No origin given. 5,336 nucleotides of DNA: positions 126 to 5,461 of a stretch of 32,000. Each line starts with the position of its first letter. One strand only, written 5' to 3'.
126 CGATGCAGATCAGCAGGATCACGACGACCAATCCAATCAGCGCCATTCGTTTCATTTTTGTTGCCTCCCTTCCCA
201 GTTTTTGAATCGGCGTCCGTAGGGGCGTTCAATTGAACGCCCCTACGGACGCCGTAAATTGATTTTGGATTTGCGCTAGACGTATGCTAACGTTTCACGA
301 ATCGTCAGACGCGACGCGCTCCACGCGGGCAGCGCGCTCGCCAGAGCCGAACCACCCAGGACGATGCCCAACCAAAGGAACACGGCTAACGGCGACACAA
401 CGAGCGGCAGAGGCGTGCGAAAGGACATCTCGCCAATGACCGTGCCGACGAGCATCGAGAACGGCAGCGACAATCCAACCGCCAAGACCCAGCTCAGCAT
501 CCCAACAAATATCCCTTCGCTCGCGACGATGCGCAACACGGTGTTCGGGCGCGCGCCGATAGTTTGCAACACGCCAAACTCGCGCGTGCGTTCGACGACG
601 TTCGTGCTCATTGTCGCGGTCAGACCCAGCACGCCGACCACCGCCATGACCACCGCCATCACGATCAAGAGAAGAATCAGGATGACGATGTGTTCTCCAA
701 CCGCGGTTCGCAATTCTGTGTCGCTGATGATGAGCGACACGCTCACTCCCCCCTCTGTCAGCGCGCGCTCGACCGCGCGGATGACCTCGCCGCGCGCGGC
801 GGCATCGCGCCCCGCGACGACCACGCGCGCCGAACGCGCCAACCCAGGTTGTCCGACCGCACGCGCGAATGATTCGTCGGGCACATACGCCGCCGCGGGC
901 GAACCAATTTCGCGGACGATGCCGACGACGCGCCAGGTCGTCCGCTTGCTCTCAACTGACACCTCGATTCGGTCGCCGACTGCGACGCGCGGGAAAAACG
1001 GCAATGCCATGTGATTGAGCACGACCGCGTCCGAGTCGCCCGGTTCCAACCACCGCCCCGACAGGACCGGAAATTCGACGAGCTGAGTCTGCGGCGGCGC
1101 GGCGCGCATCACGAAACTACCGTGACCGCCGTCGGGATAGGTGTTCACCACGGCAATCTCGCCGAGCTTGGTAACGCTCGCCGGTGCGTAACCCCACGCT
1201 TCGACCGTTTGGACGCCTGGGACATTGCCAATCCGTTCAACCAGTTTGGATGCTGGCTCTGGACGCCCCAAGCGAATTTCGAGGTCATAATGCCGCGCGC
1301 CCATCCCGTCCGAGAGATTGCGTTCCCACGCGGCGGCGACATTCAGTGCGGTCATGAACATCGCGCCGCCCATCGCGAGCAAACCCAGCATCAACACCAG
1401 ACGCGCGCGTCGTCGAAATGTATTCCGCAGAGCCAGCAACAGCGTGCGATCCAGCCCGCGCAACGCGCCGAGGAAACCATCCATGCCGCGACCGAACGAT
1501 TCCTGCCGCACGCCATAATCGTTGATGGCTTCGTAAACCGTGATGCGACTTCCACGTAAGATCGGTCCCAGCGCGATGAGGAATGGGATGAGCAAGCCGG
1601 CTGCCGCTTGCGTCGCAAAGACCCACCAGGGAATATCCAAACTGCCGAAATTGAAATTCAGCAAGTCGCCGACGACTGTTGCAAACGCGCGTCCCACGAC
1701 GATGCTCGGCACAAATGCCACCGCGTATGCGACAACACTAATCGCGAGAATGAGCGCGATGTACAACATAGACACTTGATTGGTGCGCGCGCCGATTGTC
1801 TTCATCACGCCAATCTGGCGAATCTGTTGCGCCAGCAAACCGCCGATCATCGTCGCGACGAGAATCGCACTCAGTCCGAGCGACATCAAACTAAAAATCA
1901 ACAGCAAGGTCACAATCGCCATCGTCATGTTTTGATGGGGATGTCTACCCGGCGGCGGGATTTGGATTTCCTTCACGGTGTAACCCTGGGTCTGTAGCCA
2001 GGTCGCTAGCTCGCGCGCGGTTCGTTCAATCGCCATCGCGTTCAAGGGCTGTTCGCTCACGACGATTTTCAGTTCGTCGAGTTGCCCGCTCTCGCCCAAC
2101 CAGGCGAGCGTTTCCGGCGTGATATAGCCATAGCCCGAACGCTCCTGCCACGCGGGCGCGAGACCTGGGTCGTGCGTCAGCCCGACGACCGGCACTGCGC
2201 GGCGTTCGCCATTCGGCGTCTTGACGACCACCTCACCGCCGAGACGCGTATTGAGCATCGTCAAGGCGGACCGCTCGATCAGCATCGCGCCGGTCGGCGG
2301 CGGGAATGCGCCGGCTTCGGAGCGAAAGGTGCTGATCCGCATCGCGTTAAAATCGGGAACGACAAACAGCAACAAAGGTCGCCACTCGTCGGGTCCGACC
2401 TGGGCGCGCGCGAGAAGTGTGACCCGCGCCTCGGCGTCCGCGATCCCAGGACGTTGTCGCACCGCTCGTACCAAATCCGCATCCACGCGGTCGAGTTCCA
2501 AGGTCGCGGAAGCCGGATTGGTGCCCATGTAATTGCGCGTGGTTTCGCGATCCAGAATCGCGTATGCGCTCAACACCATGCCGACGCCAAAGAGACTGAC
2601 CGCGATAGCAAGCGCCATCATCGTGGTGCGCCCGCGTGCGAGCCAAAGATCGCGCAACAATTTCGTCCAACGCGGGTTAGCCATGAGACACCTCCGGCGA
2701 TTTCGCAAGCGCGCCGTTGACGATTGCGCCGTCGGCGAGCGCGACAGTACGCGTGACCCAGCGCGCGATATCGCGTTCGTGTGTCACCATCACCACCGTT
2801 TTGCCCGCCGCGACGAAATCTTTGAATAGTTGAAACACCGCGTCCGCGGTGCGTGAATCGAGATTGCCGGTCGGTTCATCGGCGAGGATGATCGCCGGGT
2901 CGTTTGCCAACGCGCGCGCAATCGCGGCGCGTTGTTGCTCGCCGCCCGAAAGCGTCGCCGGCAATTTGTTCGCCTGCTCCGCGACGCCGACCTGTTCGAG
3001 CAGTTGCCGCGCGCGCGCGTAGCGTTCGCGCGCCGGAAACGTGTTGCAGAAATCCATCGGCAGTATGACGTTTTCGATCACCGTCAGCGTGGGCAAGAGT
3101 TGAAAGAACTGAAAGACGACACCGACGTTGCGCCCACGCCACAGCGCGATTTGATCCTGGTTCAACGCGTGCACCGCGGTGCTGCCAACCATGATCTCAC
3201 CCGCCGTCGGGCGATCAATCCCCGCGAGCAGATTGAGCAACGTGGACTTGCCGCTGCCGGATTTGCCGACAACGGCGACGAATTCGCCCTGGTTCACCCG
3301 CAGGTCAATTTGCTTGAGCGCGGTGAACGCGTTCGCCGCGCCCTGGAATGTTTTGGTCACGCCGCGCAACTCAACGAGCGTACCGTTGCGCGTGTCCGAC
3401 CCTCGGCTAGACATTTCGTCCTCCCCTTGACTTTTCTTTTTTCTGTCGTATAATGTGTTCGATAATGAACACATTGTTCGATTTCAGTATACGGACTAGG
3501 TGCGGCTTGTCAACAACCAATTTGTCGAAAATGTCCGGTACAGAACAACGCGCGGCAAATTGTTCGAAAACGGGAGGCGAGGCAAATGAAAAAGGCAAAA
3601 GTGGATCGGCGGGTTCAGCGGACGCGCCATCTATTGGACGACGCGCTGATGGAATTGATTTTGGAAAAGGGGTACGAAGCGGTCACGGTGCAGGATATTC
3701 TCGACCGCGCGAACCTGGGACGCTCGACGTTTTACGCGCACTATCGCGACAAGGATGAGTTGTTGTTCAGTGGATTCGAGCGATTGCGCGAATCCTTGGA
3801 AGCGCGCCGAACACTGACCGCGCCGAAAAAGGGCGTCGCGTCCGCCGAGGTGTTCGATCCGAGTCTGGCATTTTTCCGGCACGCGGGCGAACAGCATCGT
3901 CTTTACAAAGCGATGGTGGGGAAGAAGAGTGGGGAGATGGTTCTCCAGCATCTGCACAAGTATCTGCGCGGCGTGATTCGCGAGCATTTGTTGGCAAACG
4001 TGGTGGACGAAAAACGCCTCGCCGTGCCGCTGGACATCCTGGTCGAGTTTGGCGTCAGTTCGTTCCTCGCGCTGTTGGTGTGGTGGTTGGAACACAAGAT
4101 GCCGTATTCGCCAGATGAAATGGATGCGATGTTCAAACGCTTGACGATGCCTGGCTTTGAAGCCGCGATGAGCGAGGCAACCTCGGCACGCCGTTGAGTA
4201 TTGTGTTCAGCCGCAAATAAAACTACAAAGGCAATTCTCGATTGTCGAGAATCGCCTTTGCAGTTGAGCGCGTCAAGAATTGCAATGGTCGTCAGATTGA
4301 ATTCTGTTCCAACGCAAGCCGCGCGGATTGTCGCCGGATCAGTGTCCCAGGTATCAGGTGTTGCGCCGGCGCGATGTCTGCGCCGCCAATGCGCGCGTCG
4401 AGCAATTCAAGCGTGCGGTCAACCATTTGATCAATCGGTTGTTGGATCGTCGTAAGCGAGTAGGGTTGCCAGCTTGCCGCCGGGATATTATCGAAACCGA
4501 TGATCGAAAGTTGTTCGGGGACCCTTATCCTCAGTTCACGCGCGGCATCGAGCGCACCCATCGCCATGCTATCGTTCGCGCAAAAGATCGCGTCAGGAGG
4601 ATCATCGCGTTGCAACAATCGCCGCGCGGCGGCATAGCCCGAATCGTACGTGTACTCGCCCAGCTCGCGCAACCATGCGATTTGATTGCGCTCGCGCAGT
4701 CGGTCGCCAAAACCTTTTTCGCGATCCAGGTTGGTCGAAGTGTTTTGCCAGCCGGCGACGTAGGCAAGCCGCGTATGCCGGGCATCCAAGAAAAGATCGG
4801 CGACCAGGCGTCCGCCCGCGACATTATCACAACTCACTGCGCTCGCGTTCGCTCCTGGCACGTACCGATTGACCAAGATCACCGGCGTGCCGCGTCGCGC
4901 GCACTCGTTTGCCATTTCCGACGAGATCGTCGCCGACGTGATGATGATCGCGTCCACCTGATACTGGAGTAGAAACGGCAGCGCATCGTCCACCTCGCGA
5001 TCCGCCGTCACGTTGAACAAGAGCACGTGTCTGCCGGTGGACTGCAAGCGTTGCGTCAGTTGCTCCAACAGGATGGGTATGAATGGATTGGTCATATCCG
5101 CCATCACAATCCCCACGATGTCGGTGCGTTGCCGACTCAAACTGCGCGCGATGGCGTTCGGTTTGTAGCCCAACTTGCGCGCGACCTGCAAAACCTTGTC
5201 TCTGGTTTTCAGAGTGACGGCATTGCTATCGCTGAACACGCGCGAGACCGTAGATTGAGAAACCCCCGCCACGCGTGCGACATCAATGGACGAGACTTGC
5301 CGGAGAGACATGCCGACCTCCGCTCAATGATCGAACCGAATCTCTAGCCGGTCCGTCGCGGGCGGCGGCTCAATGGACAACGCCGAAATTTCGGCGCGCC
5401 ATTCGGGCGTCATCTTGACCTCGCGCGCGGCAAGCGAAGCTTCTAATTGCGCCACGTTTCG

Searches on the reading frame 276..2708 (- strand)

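Call 79: search_protein_families(library=pfam, proteins=[window:276-2708:-], max_evalue=0.00001)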
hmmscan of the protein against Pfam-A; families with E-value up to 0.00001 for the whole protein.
window:276-2708:- (810 aa): 1 family
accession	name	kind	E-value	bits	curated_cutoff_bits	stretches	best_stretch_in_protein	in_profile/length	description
PF02687.27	FtsX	-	2.5e-24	86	25.5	2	682-802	1-119/120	FtsX-like permease C-terminal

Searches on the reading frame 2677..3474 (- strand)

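Call 79: search_protein_families(library=pfam, proteins=[window:2677-3474:-], max_evalue=0.00001)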
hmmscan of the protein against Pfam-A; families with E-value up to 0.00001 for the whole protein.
window:2677-3474:- (265 aa): 1 family
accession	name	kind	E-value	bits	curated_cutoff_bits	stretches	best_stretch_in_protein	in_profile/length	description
PF00005.33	ABC_tran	-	3.1e-36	125.4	25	1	53-202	1-136/137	ABC transporter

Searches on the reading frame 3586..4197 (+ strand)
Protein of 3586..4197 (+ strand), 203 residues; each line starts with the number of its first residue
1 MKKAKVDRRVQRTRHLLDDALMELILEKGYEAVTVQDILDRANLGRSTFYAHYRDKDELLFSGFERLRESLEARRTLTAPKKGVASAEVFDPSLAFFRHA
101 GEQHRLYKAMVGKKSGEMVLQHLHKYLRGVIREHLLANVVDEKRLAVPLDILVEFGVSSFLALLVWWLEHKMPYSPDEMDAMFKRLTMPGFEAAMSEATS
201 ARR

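Call 79: search_protein_families(library=pfam, proteins=[window:3586-4197:+], max_evalue=0.00001)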
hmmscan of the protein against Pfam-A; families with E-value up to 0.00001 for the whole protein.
window:3586-4197:+ (203 aa): 2 families
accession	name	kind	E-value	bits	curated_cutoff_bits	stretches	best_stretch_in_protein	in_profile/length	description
PF00440.29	TetR_N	-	9e-13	48.2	24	1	19-60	3-44/47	Bacterial regulatory proteins, tetR family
PF14278.11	TetR_C_8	-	9e-11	42.2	26.1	1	95-187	9-101/103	Transcriptional regulator C-terminal region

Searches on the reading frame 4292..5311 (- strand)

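Call 79: search_protein_families(library=pfam, proteins=[window:4292-5311:-], max_evalue=0.00001)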
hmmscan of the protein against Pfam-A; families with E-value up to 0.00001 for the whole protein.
window:4292-5311:- (339 aa): 4 families
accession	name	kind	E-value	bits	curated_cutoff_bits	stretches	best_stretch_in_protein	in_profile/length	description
PF13377.12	Peripla_BP_3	-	8.9e-32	110.9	26.5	1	172-329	2-166/167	Periplasmic binding protein-like domain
PF13407.12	Peripla_BP_4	-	5.2e-22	79.1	35.1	1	66-279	1-222/258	Periplasmic binding protein domain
PF00532.27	Peripla_BP_1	-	4.4e-21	76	22.2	1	64-292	2-245/281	Periplasmic binding proteins and sugar binding domain of LacI family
PF00356.27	LacI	-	1.7e-15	57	27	1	10-52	4-46/46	Bacterial regulatory proteins, lacI family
